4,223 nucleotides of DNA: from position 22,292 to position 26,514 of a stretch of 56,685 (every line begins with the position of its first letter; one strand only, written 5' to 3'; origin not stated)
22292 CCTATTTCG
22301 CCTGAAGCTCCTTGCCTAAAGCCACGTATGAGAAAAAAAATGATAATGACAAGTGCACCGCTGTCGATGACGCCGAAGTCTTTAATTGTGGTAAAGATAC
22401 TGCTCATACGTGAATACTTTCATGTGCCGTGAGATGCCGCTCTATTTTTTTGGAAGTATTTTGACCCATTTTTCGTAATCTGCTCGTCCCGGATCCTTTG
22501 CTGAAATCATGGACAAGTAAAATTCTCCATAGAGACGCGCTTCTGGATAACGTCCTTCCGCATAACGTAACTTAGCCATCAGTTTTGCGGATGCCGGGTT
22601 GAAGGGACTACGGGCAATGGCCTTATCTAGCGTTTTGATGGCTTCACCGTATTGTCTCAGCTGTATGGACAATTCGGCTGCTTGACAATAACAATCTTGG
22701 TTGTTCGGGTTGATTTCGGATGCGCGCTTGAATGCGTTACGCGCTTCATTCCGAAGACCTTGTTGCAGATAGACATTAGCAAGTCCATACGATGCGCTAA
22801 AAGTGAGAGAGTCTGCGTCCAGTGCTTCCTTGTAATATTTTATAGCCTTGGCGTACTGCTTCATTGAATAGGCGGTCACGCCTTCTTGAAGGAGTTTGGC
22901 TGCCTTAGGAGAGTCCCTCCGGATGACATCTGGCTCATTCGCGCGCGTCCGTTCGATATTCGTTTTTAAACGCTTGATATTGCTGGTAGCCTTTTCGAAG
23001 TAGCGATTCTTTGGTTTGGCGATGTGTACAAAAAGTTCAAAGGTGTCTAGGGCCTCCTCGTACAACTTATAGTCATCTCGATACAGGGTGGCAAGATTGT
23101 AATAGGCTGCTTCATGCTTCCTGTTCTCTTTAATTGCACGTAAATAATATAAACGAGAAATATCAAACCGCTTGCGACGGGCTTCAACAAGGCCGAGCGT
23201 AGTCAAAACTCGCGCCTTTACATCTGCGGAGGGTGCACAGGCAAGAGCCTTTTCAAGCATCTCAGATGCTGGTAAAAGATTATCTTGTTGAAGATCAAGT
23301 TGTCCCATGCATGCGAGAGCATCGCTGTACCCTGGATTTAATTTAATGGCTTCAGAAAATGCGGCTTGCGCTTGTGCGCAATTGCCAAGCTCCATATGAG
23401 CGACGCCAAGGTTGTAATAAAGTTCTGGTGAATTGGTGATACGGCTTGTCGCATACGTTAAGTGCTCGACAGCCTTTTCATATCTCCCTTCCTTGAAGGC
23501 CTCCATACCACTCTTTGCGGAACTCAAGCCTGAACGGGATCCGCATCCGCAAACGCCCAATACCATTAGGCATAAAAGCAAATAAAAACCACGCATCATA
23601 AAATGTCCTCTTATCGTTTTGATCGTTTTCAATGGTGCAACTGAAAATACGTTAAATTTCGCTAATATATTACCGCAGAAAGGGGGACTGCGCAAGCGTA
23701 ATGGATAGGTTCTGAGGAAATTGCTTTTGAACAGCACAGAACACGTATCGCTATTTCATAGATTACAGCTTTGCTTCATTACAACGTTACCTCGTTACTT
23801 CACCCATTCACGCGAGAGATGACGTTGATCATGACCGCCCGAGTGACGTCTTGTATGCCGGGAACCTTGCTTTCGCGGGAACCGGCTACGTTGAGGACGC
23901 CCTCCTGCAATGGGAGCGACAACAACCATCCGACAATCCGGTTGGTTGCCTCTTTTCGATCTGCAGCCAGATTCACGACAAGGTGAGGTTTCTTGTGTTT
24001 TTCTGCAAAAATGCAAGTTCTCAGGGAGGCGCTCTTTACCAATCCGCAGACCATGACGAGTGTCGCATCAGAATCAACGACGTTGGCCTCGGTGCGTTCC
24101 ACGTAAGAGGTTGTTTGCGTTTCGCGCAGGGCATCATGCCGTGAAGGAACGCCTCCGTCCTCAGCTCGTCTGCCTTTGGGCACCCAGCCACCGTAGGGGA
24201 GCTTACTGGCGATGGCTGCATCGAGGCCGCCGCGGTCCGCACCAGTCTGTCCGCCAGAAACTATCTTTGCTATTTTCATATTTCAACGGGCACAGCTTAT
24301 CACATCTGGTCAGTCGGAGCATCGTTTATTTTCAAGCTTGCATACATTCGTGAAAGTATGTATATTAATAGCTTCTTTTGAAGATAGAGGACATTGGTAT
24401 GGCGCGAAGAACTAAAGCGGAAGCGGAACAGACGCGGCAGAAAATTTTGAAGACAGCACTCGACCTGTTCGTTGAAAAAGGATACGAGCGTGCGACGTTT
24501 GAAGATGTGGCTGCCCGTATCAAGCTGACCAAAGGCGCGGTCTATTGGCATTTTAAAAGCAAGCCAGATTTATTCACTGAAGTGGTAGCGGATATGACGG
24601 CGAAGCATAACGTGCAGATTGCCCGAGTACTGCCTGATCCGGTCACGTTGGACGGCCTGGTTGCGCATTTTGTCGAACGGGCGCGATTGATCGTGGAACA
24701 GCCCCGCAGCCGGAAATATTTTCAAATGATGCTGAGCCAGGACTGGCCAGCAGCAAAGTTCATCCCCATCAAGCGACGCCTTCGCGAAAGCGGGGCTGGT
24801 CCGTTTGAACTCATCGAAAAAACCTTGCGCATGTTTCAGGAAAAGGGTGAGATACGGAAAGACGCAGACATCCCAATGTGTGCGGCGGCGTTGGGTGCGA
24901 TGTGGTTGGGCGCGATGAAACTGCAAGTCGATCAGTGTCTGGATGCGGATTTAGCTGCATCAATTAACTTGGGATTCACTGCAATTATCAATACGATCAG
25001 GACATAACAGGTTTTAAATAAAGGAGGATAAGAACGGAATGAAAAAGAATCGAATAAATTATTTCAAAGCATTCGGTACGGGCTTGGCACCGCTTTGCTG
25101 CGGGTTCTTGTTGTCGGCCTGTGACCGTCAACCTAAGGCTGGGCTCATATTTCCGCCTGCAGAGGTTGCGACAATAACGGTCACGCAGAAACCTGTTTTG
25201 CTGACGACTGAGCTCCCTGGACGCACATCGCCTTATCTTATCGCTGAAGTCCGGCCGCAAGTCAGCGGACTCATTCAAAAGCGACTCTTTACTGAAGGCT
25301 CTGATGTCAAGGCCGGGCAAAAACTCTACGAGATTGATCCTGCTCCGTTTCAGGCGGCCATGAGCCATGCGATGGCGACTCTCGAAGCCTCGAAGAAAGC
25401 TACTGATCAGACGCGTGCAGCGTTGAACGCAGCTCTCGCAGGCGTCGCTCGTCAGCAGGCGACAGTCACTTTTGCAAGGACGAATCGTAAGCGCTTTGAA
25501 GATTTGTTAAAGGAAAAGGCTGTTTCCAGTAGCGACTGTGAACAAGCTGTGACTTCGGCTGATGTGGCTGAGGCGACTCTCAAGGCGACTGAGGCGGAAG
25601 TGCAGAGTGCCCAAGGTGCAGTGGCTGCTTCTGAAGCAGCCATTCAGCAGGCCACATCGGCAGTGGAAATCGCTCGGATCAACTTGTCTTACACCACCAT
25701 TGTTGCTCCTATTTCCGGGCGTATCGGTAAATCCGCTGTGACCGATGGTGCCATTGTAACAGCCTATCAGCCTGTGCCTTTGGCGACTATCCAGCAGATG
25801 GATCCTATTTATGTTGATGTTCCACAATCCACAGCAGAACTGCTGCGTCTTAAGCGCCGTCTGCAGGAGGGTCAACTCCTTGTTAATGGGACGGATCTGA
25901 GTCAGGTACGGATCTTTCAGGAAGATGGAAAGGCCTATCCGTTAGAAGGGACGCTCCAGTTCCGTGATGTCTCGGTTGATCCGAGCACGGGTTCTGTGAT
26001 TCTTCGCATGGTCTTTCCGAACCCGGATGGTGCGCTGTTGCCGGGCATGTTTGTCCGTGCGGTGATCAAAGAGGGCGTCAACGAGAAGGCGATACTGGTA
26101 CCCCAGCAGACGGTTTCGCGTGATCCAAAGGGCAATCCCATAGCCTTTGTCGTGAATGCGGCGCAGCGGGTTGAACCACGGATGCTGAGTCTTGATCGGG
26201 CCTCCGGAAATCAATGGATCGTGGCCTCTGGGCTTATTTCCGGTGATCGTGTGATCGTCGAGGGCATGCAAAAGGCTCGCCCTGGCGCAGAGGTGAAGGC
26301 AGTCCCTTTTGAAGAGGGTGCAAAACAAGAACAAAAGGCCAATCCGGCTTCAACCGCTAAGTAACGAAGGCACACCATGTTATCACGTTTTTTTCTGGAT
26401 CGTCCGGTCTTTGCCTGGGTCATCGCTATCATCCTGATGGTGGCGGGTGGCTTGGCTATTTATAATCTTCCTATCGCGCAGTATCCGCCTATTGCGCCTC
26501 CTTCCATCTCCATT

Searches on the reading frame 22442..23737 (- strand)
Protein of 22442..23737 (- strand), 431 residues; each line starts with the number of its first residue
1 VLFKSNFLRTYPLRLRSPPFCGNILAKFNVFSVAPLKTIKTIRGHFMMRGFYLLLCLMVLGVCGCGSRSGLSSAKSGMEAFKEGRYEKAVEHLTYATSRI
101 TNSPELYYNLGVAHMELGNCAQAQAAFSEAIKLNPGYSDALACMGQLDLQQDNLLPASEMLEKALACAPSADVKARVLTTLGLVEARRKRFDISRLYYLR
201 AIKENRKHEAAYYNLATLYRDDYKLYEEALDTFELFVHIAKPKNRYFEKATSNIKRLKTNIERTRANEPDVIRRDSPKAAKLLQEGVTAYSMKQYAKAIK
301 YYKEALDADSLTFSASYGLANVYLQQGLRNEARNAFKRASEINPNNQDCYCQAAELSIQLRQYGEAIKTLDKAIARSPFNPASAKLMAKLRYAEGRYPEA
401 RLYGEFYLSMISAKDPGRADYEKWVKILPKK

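Call 9: search_protein_families(library=pfam, proteins=[window:22442-23737:-], max_evalue=0.00001)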
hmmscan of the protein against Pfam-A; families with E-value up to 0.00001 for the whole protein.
window:22442-23737:- (431 aa): 16 families
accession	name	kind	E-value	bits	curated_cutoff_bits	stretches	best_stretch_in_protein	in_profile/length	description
PF07719.23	TPR_2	-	8.3e-28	94.6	27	1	104-136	1-33/34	Tetratricopeptide repeat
PF14559.12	TPR_19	-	1.9e-27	95.8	25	2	330-390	8-68/68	Tetratricopeptide repeat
PF00515.34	TPR_1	-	8.4e-24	82.8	27.8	1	105-137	2-34/34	Tetratricopeptide repeat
PF13432.12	TPR_16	-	1.9e-23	83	32.7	1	284-345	2-63/65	Tetratricopeptide repeat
PF13181.12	TPR_8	-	1.9e-22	77.9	25.7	0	105-136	2-33/34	Tetratricopeptide repeat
PF13414.12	TPR_11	-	1.2e-20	73.3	26.8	0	81-118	5-42/42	TPR repeat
PF13428.12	TPR_14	-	1.1e-17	63.2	23.5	0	315-356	3-44/44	Tetratricopeptide repeat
PF13424.12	TPR_12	-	2e-16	60.4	30.1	1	283-342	7-74/77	Tetratricopeptide repeat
PF13431.12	TPR_17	-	1.8e-15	56.3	24.4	0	335-367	1-33/34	Tetratricopeptide repeat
PF23914.1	TPR_CcmH_CycH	-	3.2e-13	50.3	42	1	319-416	56-156/158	Cytochrome c-type biogenesis protein H TPR domain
PF12895.13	ANAPC3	-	2.1e-11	44.4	27.2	1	292-373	2-82/82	Anaphase-promoting complex, cyclosome, subunit 3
PF13371.12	TPR_9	-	5e-09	36.5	35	0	321-390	3-72/73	Tetratricopeptide repeat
PF13174.12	TPR_6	-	2.3e-08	34.6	26.3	0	107-135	3-31/33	Tetratricopeptide repeat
PF13176.12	TPR_7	-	5.6e-08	32.7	27.9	0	317-348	3-34/36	Tetratricopeptide repeat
PF25062.1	ARM_TT21_N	-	2.1e-07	31.3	40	0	273-383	94-205/222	Tetratricopeptide repeat protein 21 N-terminal ARM repeat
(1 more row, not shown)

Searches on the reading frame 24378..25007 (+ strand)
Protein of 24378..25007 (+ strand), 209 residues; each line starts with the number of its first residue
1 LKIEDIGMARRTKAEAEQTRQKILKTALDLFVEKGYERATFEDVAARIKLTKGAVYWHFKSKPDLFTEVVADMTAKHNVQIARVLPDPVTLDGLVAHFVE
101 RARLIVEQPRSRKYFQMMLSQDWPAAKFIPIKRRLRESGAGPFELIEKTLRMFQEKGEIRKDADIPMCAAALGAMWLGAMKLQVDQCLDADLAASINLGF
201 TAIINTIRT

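Call 9: search_protein_families(library=pfam, proteins=[window:24378-25007:+], max_evalue=0.00001)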
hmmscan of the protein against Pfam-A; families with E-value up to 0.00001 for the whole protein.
window:24378-25007:+ (209 aa): 1 family
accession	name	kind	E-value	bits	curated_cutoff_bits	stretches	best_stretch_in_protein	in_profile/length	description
PF00440.29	TetR_N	-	2e-17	63.1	24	1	23-69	1-47/47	Bacterial regulatory proteins, tetR family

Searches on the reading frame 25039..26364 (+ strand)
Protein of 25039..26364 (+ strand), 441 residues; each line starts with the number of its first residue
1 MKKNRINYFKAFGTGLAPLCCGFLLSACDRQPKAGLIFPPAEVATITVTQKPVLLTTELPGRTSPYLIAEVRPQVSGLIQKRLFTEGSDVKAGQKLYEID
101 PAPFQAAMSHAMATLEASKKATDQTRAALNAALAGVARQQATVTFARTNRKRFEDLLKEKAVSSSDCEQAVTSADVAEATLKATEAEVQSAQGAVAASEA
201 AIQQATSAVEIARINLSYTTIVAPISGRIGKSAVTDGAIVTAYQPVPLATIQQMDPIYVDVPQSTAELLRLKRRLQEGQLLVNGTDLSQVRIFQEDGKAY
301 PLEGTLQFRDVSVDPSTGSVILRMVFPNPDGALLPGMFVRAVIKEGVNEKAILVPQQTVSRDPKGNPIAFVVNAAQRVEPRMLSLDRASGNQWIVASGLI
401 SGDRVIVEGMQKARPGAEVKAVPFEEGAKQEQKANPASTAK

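Call 9: search_protein_families(library=pfam, proteins=[window:25039-26364:+], max_evalue=0.00001)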
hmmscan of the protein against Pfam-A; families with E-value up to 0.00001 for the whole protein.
window:25039-26364:+ (441 aa): 3 families
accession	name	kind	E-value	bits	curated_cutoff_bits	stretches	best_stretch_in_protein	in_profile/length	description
PF16576.10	HlyD_D23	-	1.4e-13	51.1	30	1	68-339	19-214/214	Barrel-sandwich domain of CusB or HlyD membrane-fusion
PF00529.27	CusB_dom_1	-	6.1e-09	36.4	26.5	1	87-407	12-89/89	Cation efflux system protein CusB domain 1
PF13437.12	HlyD_3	-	7.6e-08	33.5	22.2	0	220-336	1-106/106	HlyD family secretion protein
